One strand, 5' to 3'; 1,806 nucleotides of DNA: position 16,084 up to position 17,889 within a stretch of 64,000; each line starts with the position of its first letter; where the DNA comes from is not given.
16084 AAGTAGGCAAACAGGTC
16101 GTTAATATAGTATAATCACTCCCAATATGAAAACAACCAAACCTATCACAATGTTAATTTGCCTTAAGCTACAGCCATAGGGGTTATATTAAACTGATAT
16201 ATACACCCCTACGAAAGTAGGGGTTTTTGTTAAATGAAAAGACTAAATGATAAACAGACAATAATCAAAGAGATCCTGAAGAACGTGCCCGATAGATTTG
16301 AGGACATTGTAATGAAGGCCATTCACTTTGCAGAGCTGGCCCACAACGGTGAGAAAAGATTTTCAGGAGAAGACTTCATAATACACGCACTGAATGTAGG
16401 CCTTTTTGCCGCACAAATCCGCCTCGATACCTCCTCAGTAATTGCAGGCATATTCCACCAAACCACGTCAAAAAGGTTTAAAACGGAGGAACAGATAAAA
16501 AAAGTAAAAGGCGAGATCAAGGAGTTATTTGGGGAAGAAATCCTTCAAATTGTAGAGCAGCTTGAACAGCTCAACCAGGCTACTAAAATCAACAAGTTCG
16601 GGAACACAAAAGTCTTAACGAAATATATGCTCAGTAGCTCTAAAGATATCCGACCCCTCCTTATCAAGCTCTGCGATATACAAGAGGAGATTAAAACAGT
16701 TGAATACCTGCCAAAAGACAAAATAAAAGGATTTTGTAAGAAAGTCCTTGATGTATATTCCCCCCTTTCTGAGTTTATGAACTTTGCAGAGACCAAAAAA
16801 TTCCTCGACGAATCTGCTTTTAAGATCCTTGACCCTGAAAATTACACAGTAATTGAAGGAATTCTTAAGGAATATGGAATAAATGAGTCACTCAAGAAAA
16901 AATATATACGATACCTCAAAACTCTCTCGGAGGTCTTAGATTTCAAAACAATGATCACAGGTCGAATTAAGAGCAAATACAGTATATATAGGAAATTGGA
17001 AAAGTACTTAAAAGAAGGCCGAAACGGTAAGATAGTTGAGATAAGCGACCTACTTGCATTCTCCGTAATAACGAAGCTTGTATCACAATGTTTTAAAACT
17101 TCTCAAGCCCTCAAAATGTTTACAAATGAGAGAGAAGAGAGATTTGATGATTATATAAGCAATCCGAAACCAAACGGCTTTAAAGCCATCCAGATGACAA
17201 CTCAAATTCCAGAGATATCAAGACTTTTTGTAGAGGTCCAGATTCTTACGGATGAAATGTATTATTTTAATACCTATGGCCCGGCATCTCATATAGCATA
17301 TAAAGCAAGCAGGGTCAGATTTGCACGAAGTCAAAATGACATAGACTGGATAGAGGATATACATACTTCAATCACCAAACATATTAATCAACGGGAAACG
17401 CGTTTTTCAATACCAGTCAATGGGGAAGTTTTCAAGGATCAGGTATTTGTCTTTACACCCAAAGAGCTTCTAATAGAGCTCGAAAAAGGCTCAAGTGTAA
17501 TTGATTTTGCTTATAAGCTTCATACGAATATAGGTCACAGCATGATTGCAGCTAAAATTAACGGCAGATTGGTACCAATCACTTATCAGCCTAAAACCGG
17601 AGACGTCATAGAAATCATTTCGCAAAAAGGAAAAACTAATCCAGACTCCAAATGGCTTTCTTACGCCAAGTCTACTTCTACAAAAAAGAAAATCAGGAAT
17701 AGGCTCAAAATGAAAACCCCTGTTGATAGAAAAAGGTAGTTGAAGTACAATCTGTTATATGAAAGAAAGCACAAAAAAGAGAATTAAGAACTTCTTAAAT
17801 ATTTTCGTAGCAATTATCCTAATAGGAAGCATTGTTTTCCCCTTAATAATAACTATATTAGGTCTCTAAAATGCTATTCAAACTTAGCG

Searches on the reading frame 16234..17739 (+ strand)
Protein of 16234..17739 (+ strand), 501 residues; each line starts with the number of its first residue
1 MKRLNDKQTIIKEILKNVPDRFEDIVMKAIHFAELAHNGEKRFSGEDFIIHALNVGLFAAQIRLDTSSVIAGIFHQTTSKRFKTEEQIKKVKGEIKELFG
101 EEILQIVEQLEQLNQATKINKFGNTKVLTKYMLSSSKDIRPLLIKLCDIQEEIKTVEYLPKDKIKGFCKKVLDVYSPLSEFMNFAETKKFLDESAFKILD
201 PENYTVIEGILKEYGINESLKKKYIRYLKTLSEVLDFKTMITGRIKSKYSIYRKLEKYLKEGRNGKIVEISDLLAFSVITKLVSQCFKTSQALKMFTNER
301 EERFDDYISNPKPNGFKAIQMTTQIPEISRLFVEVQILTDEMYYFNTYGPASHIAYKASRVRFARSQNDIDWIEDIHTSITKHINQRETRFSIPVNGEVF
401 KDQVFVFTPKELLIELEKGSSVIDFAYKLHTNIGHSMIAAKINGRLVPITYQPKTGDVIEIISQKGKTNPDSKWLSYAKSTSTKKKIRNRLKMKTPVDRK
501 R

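Call 93: search_protein_families(library=pfam, proteins=[window:16234-17739:+], max_evalue=0.0001)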
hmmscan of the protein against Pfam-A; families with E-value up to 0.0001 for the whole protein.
window:16234-17739:+ (501 aa): 3 families
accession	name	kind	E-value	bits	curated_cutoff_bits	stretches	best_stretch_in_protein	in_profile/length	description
PF04607.23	RelA_SpoT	-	1.1e-21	77.7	27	1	243-359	1-111/113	Region found in RelA / SpoT proteins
PF13328.12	HD_4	-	1.3e-19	70.9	27.2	1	29-178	1-149/156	HD domain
PF02824.27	TGS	-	1.3e-17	64.1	22.2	1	404-462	1-59/60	TGS domain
